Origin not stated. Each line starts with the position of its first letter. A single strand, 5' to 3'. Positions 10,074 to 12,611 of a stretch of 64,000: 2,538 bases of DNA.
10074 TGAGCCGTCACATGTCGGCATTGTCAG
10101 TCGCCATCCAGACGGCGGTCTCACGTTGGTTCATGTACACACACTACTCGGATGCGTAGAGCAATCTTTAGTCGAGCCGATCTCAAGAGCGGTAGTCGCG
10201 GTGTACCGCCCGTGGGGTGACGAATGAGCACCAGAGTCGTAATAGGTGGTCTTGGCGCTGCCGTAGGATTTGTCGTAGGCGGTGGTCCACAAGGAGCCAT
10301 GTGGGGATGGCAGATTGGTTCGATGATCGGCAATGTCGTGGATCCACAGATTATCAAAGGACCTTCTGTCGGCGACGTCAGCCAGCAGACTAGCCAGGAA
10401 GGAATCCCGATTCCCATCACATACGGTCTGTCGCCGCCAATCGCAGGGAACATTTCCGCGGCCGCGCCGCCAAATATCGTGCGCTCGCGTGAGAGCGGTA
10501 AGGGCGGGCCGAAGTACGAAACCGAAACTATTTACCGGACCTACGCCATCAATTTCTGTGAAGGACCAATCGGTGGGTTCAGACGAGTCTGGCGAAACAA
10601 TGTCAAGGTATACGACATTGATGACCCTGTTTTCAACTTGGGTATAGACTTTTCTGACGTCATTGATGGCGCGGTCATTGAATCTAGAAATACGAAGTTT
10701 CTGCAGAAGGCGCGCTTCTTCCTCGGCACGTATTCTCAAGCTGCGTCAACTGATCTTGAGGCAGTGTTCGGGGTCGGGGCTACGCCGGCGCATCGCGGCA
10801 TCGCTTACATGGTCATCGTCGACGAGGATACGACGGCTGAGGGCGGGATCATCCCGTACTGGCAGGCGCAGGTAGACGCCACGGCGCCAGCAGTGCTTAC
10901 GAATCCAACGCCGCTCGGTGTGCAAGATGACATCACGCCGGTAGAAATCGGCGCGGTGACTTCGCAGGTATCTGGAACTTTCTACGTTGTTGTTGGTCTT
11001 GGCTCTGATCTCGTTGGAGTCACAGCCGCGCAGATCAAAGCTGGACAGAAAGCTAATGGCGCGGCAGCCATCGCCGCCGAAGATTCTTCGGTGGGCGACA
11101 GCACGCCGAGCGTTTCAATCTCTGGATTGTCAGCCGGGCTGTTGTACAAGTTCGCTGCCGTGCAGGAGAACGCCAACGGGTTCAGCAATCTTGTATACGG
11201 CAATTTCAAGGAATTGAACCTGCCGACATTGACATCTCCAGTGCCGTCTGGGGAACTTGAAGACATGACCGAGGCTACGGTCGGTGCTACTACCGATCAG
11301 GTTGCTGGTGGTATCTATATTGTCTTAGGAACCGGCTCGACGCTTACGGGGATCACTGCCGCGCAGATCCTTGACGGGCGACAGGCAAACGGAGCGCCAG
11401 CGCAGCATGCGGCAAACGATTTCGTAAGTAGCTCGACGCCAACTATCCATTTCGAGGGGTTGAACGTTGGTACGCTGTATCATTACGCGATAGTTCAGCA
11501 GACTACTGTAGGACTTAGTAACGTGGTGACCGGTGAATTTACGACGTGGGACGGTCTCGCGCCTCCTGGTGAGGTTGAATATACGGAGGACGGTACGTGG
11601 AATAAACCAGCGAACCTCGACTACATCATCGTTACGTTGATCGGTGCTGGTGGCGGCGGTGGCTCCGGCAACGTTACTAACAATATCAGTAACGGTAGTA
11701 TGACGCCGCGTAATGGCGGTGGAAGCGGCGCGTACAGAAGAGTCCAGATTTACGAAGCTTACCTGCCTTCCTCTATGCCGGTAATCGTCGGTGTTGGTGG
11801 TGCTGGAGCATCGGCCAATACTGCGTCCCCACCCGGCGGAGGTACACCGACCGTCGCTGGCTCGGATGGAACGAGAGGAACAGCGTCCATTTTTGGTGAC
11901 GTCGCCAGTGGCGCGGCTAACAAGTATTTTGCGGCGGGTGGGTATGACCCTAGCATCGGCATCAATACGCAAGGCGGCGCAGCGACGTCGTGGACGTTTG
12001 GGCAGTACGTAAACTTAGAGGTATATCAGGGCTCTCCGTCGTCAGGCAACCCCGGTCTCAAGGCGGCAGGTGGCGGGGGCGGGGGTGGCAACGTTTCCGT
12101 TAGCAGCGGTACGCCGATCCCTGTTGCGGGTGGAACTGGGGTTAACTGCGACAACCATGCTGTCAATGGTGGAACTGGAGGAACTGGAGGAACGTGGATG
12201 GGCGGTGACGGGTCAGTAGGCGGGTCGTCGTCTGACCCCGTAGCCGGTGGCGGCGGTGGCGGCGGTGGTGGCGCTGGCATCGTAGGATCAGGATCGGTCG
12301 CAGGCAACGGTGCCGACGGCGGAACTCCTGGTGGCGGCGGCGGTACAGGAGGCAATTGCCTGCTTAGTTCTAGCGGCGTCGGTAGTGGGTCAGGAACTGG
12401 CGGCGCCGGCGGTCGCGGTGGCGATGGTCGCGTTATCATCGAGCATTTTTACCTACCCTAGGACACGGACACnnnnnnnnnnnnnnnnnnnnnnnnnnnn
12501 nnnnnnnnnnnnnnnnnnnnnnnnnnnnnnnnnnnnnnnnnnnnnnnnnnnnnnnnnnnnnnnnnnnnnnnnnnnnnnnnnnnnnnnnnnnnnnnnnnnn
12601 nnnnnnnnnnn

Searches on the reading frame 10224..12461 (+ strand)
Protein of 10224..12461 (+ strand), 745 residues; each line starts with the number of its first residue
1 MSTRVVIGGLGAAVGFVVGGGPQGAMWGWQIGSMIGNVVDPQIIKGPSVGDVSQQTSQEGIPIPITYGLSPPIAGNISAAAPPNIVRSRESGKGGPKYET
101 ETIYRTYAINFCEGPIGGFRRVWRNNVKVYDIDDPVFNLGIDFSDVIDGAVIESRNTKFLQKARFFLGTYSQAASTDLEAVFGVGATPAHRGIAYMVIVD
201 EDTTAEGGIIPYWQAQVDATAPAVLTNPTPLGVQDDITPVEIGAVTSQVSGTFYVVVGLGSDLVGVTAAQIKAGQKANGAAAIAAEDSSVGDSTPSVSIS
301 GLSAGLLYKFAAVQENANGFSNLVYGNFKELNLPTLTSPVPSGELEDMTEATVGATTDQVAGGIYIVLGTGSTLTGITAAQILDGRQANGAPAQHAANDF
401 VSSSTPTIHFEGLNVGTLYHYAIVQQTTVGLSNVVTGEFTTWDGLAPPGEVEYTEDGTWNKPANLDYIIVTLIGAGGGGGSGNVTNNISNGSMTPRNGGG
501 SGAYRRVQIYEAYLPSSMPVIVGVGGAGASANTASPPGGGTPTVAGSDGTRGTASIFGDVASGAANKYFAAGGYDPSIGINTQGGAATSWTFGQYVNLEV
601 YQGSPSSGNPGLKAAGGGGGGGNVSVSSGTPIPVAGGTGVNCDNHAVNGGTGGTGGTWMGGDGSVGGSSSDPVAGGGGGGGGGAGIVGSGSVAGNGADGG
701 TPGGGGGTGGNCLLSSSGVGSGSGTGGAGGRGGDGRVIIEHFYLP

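Call 9: search_protein_families(library=phrogs, proteins=[window:10224-12461:+], max_evalue=0.001)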
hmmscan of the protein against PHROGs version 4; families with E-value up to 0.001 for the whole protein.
window:10224-12461:+ (745 aa): 2 families
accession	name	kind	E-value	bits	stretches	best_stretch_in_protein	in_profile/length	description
phrog_4271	-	tail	3.2e-31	109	1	5-222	4-207/1309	tail protein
phrog_8859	-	unknown function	0.00065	19.7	1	470-737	152-396/400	-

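Call 10: search_protein_families(library=pfam, proteins=[window:10224-12461:+], max_evalue=0.001)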
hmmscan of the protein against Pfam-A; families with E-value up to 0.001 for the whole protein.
window:10224-12461:+ (745 aa): 0 families
